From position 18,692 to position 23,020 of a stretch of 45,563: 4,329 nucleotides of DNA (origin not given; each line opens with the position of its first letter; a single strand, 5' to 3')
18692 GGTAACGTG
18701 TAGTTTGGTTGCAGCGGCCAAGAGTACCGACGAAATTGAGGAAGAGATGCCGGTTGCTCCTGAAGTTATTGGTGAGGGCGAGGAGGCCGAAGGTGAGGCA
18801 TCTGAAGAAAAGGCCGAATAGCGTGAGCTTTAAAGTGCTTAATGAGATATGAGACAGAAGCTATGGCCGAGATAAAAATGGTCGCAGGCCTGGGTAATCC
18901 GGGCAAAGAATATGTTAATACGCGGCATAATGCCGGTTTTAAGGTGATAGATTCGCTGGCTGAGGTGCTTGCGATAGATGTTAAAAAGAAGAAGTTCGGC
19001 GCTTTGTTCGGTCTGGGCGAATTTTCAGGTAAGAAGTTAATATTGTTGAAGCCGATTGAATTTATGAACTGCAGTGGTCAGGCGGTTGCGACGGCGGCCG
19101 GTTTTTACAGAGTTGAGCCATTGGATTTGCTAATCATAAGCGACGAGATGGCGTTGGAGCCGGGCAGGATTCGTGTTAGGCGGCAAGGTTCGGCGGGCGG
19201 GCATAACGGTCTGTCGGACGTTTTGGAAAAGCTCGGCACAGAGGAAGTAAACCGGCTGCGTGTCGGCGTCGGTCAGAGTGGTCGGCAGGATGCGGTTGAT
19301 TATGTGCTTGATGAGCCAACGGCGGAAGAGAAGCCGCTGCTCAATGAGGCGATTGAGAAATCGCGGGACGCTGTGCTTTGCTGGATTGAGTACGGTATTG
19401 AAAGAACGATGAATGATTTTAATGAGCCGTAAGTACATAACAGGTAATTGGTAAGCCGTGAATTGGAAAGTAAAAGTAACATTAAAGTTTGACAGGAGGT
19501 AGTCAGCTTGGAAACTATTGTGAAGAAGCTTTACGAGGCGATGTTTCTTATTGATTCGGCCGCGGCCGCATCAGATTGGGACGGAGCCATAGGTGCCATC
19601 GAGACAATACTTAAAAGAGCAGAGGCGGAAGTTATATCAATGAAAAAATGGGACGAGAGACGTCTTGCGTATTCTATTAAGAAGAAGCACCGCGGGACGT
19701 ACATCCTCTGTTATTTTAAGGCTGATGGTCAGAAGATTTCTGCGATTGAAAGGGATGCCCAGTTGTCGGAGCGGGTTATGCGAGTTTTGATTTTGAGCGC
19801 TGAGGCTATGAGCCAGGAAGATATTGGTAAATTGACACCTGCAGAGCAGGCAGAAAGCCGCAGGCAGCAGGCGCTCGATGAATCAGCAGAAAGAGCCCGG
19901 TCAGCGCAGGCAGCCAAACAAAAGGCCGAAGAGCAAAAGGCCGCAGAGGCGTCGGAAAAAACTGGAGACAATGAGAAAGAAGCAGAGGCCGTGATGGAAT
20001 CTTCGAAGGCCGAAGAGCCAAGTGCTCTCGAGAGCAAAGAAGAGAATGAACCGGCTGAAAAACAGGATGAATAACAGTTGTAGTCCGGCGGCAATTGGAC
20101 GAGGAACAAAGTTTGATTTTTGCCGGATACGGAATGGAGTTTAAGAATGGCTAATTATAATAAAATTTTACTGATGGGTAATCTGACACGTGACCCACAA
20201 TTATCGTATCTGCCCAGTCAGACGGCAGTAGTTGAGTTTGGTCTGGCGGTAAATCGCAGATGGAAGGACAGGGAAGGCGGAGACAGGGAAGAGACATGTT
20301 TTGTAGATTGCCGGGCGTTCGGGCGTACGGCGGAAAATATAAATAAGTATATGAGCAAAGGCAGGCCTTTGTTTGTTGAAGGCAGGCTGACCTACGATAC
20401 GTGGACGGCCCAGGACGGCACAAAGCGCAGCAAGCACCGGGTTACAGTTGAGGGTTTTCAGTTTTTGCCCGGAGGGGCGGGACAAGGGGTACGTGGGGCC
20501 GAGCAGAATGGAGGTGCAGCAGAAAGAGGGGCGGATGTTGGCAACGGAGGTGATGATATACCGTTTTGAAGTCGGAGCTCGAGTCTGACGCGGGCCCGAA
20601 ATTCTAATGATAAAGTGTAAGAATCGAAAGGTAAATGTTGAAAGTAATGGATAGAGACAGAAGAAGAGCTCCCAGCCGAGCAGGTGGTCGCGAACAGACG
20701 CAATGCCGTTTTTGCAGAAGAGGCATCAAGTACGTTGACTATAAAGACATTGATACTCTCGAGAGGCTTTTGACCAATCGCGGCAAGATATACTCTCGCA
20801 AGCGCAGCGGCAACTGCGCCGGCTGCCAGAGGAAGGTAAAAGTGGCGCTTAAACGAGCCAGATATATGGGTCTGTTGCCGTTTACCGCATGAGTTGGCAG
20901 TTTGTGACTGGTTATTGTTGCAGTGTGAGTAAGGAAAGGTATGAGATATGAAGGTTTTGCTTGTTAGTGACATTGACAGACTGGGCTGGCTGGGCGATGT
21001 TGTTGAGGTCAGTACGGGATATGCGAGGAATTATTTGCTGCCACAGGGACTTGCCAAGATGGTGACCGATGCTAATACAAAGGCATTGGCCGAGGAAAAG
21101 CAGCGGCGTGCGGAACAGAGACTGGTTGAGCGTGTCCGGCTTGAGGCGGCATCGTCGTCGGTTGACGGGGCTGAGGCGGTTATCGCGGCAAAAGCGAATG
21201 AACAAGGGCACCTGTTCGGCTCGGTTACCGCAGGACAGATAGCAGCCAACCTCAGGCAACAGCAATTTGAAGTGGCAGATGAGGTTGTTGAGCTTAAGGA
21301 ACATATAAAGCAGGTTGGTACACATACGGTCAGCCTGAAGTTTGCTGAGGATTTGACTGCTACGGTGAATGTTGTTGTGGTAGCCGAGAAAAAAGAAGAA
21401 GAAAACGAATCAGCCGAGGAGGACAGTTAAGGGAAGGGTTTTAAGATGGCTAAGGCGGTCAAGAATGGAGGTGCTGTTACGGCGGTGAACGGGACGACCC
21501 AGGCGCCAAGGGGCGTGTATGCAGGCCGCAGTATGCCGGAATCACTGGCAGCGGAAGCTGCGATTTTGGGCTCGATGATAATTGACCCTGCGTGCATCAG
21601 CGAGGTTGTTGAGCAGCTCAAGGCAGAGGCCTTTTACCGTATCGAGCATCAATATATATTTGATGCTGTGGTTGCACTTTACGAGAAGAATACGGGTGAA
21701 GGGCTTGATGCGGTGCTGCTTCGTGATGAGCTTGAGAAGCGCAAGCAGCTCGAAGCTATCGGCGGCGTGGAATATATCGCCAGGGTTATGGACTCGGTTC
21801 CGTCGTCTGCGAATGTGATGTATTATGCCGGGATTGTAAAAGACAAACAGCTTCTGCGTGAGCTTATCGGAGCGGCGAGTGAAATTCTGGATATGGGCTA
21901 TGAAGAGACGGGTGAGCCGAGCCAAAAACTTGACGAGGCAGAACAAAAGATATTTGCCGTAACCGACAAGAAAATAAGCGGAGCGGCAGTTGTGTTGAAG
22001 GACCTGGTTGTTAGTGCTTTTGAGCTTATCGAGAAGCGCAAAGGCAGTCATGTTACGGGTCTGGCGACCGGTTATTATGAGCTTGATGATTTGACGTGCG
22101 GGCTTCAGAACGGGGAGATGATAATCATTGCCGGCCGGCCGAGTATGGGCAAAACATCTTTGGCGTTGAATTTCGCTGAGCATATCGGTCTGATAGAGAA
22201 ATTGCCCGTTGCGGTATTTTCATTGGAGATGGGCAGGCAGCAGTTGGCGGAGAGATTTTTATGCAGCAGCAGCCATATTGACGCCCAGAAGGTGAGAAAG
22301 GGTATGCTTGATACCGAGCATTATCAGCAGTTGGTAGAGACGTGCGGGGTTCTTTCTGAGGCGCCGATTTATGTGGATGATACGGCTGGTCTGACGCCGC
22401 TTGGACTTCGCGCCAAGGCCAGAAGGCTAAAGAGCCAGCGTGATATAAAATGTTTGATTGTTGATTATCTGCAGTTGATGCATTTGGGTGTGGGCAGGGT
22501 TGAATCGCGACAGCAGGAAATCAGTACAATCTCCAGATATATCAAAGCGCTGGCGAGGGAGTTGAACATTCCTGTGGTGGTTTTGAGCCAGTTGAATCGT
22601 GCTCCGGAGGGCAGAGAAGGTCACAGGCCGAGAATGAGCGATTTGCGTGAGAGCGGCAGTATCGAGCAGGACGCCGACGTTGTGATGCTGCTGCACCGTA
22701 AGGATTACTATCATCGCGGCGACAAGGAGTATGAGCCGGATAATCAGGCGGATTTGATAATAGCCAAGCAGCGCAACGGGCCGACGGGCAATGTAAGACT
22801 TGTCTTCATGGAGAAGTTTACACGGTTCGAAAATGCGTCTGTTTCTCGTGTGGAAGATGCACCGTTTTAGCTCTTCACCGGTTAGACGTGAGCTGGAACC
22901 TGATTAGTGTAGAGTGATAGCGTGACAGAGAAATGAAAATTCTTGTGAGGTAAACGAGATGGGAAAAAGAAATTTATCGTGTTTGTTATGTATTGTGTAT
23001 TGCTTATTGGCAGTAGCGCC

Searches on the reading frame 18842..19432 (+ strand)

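Call 57: search_protein_families(library=pfam, proteins=[window:18842-19432:+], max_evalue=0.00001)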
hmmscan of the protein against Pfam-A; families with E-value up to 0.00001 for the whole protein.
window:18842-19432:+ (196 aa): 1 family
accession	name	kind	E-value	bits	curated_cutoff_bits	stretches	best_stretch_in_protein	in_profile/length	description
PF01195.25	Pept_tRNA_hydro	-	1.6e-61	207.8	27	1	13-194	1-183/183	Peptidyl-tRNA hydrolase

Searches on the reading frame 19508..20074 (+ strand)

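Call 57: search_protein_families(library=pfam, proteins=[window:19508-20074:+], max_evalue=0.00001)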
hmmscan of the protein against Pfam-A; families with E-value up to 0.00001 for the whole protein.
window:19508-20074:+ (188 aa): 1 family
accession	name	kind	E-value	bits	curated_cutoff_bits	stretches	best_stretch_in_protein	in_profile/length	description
PF01250.22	Ribosomal_S6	-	3.9e-21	75.5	27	1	9-96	2-89/90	Ribosomal protein S6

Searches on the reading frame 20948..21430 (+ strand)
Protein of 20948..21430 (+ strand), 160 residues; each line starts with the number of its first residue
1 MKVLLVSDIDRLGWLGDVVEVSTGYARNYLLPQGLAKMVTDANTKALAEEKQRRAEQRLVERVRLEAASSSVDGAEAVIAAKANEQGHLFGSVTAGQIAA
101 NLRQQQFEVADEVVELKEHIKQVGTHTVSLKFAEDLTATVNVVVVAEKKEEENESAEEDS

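Call 57: search_protein_families(library=pfam, proteins=[window:20948-21430:+], max_evalue=0.00001)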
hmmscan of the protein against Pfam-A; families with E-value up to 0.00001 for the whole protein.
window:20948-21430:+ (160 aa): 2 families
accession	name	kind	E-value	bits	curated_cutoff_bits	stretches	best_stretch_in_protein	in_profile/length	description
PF03948.19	Ribosomal_L9_C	-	2.4e-20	73.2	23.2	1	71-146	9-86/86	Ribosomal protein L9, C-terminal domain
PF01281.25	Ribosomal_L9_N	-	8.1e-19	67.4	20.7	1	1-47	1-47/47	Ribosomal protein L9, N-terminal domain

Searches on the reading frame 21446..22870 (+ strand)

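Call 57: search_protein_families(library=pfam, proteins=[window:21446-22870:+], max_evalue=0.00001)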
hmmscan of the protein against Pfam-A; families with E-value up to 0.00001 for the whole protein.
window:21446-22870:+ (474 aa): 3 families
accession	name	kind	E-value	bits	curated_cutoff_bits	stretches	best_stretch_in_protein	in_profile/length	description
PF03796.21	DnaB_C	-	1e-103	346.6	27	1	205-463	1-255/255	DnaB-like helicase C terminal domain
PF00772.26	DnaB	-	6.3e-30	103.7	23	1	30-133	2-103/103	DnaB-like helicase N terminal domain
PF13481.12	AAA_25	-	1.2e-09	38.5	27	1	219-384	28-191/195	AAA domain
